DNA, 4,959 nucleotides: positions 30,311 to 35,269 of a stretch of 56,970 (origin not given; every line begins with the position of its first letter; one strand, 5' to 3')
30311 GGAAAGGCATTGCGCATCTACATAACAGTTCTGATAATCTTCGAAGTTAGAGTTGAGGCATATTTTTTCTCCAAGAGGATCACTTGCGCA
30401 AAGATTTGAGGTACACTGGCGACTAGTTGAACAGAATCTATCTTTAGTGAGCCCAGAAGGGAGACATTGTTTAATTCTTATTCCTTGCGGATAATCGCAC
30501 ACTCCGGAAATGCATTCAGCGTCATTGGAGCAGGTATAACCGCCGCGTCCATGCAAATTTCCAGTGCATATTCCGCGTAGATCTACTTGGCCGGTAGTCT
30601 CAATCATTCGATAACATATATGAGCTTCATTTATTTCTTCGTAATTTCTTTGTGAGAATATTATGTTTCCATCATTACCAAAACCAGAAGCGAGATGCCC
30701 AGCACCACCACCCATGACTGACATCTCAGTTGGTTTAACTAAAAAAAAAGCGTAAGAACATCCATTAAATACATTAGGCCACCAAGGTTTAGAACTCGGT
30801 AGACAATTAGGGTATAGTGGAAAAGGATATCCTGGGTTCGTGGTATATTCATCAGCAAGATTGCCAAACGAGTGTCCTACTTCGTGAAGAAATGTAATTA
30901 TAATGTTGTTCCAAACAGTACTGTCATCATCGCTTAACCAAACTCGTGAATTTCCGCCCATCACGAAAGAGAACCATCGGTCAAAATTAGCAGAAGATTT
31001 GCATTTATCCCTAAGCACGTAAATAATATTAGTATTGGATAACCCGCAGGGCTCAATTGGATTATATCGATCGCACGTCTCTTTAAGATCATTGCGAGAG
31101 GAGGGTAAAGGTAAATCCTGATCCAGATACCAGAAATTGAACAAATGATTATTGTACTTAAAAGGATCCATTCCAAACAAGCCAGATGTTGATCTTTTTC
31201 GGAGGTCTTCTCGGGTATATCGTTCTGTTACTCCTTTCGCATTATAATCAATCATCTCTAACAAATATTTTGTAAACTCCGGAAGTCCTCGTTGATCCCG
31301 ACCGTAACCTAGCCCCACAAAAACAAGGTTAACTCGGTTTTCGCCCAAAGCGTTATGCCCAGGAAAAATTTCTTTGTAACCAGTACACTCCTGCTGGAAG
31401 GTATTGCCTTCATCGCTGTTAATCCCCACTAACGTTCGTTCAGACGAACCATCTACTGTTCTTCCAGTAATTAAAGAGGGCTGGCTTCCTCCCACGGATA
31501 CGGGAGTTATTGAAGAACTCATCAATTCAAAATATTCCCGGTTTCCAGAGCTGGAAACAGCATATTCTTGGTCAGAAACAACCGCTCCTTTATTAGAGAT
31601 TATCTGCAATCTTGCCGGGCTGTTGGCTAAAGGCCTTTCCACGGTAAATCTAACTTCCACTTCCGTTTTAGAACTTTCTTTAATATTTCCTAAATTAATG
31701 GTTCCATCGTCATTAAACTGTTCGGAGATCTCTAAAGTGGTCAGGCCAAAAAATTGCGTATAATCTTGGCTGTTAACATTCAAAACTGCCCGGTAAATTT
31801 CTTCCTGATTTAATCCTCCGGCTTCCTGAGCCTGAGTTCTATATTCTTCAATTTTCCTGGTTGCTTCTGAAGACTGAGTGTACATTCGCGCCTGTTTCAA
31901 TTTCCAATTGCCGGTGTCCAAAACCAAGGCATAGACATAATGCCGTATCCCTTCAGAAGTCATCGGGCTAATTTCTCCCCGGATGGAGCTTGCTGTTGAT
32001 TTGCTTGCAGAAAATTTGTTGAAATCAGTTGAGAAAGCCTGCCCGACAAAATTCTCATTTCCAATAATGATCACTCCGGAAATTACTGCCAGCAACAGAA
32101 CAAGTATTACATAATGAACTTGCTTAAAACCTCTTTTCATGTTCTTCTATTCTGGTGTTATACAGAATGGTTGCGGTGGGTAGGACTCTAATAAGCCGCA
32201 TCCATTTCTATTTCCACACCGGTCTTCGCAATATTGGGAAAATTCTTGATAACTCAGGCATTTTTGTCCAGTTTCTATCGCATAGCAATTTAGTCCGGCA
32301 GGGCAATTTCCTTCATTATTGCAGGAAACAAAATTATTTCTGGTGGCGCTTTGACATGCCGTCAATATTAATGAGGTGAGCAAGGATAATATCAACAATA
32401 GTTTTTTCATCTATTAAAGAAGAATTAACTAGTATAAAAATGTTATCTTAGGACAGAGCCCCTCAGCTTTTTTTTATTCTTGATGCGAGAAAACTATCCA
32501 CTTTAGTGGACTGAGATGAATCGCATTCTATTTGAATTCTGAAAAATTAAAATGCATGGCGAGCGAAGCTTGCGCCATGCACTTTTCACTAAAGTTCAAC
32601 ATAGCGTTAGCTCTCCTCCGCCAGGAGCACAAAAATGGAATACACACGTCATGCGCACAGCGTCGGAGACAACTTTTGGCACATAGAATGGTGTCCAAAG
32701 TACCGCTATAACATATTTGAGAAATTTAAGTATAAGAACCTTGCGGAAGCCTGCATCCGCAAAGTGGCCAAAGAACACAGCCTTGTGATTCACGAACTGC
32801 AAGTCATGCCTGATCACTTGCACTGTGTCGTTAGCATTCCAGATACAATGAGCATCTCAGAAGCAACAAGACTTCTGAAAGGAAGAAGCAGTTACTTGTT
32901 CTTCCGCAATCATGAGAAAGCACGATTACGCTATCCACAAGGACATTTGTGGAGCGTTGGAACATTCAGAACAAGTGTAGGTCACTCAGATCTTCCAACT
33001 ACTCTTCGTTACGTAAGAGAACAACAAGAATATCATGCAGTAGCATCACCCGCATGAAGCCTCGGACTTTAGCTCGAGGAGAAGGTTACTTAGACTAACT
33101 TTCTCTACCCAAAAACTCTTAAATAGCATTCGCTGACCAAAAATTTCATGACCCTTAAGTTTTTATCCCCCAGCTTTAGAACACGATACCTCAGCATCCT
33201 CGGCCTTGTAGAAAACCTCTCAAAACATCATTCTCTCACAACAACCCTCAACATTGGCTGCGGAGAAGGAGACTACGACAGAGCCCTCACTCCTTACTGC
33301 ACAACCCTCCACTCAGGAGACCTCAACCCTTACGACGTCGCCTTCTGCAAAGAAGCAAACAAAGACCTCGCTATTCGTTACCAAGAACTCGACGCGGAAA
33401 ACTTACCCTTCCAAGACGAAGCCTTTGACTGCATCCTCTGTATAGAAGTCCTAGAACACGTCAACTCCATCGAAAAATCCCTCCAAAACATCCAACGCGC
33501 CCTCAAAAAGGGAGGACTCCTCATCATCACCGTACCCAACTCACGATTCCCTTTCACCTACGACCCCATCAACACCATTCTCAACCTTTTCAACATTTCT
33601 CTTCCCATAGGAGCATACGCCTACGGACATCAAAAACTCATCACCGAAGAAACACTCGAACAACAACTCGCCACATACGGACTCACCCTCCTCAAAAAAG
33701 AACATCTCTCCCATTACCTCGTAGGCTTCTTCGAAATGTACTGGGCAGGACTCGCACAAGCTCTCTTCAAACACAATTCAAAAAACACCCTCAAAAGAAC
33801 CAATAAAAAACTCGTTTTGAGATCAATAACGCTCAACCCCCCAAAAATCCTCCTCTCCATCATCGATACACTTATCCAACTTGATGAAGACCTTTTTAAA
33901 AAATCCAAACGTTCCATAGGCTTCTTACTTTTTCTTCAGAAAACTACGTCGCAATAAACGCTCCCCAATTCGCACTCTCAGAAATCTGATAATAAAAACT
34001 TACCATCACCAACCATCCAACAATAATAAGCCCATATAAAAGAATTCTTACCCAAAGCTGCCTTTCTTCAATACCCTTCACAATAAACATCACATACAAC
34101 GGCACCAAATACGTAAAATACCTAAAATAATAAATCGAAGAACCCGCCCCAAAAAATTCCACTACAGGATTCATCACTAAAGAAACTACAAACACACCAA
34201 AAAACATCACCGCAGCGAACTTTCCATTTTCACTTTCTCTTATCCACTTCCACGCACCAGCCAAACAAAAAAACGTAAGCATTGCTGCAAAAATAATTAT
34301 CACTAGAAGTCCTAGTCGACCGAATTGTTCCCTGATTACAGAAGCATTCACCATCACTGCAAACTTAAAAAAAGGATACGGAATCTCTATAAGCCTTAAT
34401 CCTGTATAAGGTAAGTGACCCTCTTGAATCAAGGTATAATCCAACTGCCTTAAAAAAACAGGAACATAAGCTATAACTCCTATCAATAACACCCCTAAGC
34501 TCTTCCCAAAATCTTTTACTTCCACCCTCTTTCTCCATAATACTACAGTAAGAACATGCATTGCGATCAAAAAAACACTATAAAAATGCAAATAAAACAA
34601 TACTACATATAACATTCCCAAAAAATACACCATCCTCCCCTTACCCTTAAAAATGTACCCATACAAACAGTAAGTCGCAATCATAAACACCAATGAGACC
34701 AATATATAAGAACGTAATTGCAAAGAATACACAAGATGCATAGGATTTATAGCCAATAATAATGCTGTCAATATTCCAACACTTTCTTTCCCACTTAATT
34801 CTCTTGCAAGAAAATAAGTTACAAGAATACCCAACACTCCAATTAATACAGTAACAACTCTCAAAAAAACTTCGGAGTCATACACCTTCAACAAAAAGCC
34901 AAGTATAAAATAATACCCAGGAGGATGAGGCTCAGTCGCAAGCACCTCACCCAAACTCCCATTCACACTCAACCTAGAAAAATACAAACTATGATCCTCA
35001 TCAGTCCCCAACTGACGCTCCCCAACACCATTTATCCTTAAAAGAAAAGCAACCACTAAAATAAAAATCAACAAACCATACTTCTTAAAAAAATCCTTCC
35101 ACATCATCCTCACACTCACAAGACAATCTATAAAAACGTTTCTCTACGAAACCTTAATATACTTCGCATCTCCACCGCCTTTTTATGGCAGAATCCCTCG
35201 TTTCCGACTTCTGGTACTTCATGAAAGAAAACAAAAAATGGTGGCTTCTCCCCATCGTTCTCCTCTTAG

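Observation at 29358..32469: Transposase-less 3.1-kb cargo transposon (perfect 14-bp TIRs, 9-bp TSD) carrying two secreted Cys-rich protein genes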

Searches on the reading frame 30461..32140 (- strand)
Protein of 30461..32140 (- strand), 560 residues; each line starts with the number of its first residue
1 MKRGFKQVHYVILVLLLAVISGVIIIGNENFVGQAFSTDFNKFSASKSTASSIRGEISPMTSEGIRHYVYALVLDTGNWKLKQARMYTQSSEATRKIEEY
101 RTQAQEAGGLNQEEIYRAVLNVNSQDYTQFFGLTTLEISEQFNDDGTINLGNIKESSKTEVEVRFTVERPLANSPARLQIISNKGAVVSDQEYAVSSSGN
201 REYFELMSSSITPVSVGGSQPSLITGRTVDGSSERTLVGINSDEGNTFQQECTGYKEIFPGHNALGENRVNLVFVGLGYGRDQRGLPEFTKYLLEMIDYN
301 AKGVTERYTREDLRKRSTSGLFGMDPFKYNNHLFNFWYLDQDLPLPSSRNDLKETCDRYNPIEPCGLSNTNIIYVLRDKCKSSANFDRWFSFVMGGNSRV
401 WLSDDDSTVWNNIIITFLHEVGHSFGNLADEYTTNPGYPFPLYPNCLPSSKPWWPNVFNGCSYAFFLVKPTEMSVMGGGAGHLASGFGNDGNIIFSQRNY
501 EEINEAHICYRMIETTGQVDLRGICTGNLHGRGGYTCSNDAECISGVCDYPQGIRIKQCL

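Call 58: search_protein_representatives(protein=window:30461-32140:-)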
Query: 560 residues. Proteins with E-value up to 0.001 (for the whole library): 223; up to 1e-10: 33; up to 1e-30: 8. The best 150 are listed.
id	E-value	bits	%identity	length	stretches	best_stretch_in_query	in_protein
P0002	6.0e-135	467.2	47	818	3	18-559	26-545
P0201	7.7e-59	216.0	37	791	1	65-552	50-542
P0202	9.1e-57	209.2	97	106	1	1-106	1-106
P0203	4.4e-41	157.4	35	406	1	68-402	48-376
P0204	8.9e-38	146.5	36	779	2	246-518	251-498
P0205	6.6e-35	137.0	32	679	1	47-548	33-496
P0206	8.3e-35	136.6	32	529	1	66-518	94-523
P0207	3.2e-31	124.8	33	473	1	68-519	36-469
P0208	1.9e-28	115.6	40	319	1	247-519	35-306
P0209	1.3e-27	112.9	33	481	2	243-518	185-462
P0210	2.3e-27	112.1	35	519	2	256-528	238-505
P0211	6.6e-26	107.3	33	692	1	119-548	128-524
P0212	1.3e-25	106.3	34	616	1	138-525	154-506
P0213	7.5e-23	97.2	29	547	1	14-518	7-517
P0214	6.4e-22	94.1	32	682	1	237-526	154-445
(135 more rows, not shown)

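Call 102: find_encoding_contigs(protein=P0201, flank=4000, max_places=4)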
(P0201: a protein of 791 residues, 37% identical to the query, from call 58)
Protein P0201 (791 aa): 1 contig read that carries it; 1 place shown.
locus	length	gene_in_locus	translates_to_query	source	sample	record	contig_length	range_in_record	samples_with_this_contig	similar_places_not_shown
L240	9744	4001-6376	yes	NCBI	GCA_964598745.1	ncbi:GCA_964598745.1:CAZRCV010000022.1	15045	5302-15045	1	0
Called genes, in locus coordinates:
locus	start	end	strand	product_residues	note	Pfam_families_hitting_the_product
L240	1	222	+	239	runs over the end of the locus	PF00142:Fer4_NifH (faint), PF01656:CbiA, PF06564:CBP_BcsQ, PF09140:MipZ, PF10609:ParA, PF13500:AAA_26 (weak), PF13614:AAA_31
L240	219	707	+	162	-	-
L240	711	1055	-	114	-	PF00892:EamA (weak)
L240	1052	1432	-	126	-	-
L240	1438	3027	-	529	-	PF02355:SecD_SecF_C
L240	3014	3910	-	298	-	PF02355:SecD_SecF_C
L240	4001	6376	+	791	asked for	-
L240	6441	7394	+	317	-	PF00005:ABC_tran, PF13304:AAA_21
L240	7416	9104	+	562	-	PF12698:ABC2_membrane_3, PF01061:ABC2_membrane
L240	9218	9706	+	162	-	PF08433:KTI12 (weak), PF13189:Cytidylate_kin2 (faint), PF13238:AAA_18, PF13521:AAA_28 (faint)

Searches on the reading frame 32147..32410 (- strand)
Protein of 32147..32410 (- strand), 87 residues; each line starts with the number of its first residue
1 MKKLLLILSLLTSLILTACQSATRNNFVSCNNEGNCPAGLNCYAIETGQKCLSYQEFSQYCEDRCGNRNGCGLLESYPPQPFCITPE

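Call 10: search_protein_families(library=pfam, proteins=[window:32147-32410:-], max_evalue=0.01)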
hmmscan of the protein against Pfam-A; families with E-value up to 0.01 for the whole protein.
window:32147-32410:- (87 aa): 0 families

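Call 33: search_protein_families(library=pfam, proteins=[window:32147-32410:-], max_evalue=10)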
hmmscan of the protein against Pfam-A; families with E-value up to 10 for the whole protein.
window:32147-32410:- (87 aa): 2 families
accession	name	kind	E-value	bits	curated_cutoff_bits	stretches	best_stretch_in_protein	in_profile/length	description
PF08139.17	LPAM_1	-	0.29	12.1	20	1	1-20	1-18/18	Prokaryotic membrane lipoprotein lipid attachment site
PF25052.1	AtDEF-like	-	0.97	10.2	25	1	3-46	5-53/79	Defensin-like family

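Call 34: search_protein_families(library=ncbifam, proteins=[window:32147-32410:-], max_evalue=1)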
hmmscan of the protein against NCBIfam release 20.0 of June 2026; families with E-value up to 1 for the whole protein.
window:32147-32410:- (87 aa): 10 families
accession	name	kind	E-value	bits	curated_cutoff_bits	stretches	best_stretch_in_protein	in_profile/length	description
NF050142.1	PG1828_fam_lipo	equivalog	0.037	14.7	50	0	1-25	1-25/59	PG1828 family lipoprotein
NF033140.0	blaZ_mecC_type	exception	0.052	13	600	1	1-60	1-59/283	mecC-type penicillin-hydrolyzing class A beta-lactamase BlaZ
NF047408.1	SA0632_fam_LP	equivalog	0.057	13.1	70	1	1-20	1-19/68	SA0632 family lipoprotein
NF007319.0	PRK09810.1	equivalog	0.093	12.7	86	1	1-22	1-22/41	lipoprotein antitoxin entericidin A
NF033141.0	blaZ_gen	exception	0.1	11.8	500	1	1-55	1-54/281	BlaZ-like penicillin-hydrolyzing class A beta-lactamase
NF041428.1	TrsH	subfamily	0.15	12.1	150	1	1-24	1-23/149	TrsH/TraH family protein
NF038215.1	acineto_lipo_PV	hypoth_equivalog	0.15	11.8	33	1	2-22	1-21/55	NF038215 family lipoprotein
TIGR03502.1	lipase_Pla1_cef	subfamily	0.24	9.5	383.9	1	1-23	1-22/790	VolA/Pla-1 family phospholipase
NF046038.1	NGK_0946_fam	subfamily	0.29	11.6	45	1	1-24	1-22/102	NGK_0946 family protein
NF000448.2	blaACI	exception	0.32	10.4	640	1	4-61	7-65/284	ACI family class A beta-lactamase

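Call 68: list_cluster_members(proteins=[window:32147-32410:-, window:29633-32140:-, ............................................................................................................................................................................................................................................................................])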
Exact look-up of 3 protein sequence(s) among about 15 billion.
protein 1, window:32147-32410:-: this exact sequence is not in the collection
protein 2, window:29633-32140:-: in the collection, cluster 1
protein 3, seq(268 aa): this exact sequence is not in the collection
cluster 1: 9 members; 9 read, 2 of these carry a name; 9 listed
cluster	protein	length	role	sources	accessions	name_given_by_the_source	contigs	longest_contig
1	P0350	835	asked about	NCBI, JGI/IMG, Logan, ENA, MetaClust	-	\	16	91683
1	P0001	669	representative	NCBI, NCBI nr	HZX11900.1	MAG TPA: hypothetical protein VFE88_00380 [Candidatus Nanoarchaeia archaeon] | hypothetical protein [Candidatus Nanoarchaeia archaeon]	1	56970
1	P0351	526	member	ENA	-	-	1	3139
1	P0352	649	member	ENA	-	-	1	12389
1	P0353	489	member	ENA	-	-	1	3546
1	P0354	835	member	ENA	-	-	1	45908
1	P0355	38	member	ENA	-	-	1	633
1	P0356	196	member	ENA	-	-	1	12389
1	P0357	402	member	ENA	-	-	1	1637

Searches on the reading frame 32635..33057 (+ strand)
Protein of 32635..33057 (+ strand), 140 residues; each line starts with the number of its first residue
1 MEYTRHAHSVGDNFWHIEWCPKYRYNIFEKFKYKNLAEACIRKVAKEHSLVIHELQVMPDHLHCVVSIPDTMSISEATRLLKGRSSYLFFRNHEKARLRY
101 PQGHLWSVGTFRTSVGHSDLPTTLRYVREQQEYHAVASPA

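Call 10: search_protein_families(library=pfam, proteins=[window:32635-33057:+], max_evalue=0.01)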
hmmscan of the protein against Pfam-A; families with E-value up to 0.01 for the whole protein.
window:32635-33057:+ (140 aa): 1 family
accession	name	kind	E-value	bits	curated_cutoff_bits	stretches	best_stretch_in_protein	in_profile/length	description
PF01797.21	Y1_Tnp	-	1.1e-25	90.6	23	1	15-130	7-121/121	Transposase IS200 like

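Call 15: find_encoding_contigs(protein=window:32635-33057:+, flank=5000, max_places=10)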
Protein window:32635-33057:+ (140 aa): 22 contigs read that carry it; 9 places shown.
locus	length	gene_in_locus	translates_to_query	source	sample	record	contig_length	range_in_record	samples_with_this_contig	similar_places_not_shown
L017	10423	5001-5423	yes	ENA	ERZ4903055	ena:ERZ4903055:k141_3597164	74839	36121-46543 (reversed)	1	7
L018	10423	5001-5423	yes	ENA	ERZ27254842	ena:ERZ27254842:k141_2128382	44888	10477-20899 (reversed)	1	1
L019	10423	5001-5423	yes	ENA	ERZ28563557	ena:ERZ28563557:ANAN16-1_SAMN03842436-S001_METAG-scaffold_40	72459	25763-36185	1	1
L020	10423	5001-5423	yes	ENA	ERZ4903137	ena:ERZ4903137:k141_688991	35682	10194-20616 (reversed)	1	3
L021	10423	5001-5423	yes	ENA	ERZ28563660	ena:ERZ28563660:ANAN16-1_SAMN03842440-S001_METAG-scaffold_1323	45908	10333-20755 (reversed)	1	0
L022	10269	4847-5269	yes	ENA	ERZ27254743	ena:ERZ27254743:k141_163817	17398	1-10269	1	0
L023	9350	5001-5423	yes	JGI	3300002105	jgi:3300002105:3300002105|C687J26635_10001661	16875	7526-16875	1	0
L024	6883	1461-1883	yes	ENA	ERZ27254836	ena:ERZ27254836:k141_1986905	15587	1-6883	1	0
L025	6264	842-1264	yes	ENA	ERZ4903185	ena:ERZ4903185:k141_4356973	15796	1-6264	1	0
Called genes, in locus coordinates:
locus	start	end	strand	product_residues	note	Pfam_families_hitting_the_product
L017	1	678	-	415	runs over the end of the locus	PF01943:Polysacc_synt, PF13440:Polysacc_synt_3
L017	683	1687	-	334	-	PF00953:Glycos_transf_4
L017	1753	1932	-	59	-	-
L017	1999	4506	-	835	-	-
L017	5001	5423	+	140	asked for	PF01797:Y1_Tnp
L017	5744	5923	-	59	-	-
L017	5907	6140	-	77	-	-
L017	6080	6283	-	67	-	-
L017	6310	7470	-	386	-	PF13231:PMT_2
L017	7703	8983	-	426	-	PF00657:Lipase_GDSL (faint), PF13472:Lipase_GDSL_2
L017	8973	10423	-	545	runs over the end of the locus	PF13231:PMT_2 (weak)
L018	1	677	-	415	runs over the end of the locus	PF01943:Polysacc_synt, PF13440:Polysacc_synt_3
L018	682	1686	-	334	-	PF00953:Glycos_transf_4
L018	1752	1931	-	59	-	-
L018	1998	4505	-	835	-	-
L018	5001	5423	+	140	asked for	PF01797:Y1_Tnp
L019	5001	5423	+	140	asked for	PF01797:Y1_Tnp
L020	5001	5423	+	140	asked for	PF01797:Y1_Tnp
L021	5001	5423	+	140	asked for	PF01797:Y1_Tnp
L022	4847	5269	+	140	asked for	PF01797:Y1_Tnp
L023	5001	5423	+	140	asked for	PF01797:Y1_Tnp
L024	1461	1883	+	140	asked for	PF01797:Y1_Tnp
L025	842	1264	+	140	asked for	PF01797:Y1_Tnp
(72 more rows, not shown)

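Call 34: search_protein_families(library=ncbifam, proteins=[window:32635-33057:+], max_evalue=1)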
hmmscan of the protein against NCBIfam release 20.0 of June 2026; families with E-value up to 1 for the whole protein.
window:32635-33057:+ (140 aa): 2 families
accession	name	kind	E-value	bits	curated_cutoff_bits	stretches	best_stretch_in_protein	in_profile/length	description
NF033573.1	transpos_IS200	equivalog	2.4e-25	89.2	55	1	4-128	2-125/126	IS200/IS605 family transposase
NF047646.1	REP_Tyr_transpos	equivalog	3.3e-13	49.8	80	1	9-127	6-127/146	REP-associated tyrosine transposase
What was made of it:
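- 32500..33100 (+): Neighbour, not part of the element: IS200/IS605-like insertion (TnpA 32635-33057; hairpins 32549-32585 and 33061-33080); approximate ends. Y1_Tnp 1e-25, transpos_IS200 2e-25 (calls 10, 34).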

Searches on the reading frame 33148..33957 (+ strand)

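Call 10: search_protein_families(library=pfam, proteins=[window:33148-33957:+], max_evalue=0.01)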
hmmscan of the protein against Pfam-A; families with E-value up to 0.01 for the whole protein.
window:33148-33957:+ (269 aa): 12 families
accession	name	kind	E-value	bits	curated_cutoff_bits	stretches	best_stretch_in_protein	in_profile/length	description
PF08241.18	Methyltransf_11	-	1.6e-22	80.4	21.2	1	34-127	1-95/95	Methyltransferase domain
PF13489.12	Methyltransf_23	-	7e-19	68.6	27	1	23-183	15-163/164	Methyltransferase domain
PF13649.12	Methyltransf_25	-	6.7e-16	59.2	27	1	34-123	2-97/97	Methyltransferase domain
PF13847.12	Methyltransf_31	-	4.8e-13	49.4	27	1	28-131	2-113/145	Methyltransferase domain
PF08242.18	Methyltransf_12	-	2.9e-12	47.6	30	1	34-125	1-98/98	Methyltransferase domain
PF05401.17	NodS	-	1.7e-07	31.7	24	1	25-131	39-148/201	Nodulation protein S (NodS)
PF01209.24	Ubie_methyltran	-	1.1e-06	28.6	20.1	1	27-127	45-151/233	ubiE/COQ5 methyltransferase family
PF05148.21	Methyltransf_8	-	1.2e-05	25.7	27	1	21-135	64-164/219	Hypothetical methyltransferase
PF07021.18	MetW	-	0.00065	19.8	21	1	32-131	16-111/193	Methionine biosynthesis protein MetW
PF05219.18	DREV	-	0.0017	18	26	1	25-128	90-187/265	DREV methyltransferase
PF03848.20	TehB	-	0.0037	17.2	20.4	1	29-127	30-132/193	Tellurite resistance protein TehB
PF08003.17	Methyltransf_9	-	0.0065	15.9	23.8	0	32-127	118-217/315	Protein of unknown function (DUF1698)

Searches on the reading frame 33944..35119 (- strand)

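Call 10: search_protein_families(library=pfam, proteins=[window:33944-35119:-], max_evalue=0.01)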
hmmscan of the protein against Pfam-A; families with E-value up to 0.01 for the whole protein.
window:33944-35119:- (391 aa): 1 family
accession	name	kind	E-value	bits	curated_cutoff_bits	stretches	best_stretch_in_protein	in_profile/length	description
PF13231.12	PMT_2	-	2e-11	44.8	26.1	1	65-221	2-157/160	Dolichyl-phosphate-mannose-protein mannosyltransferase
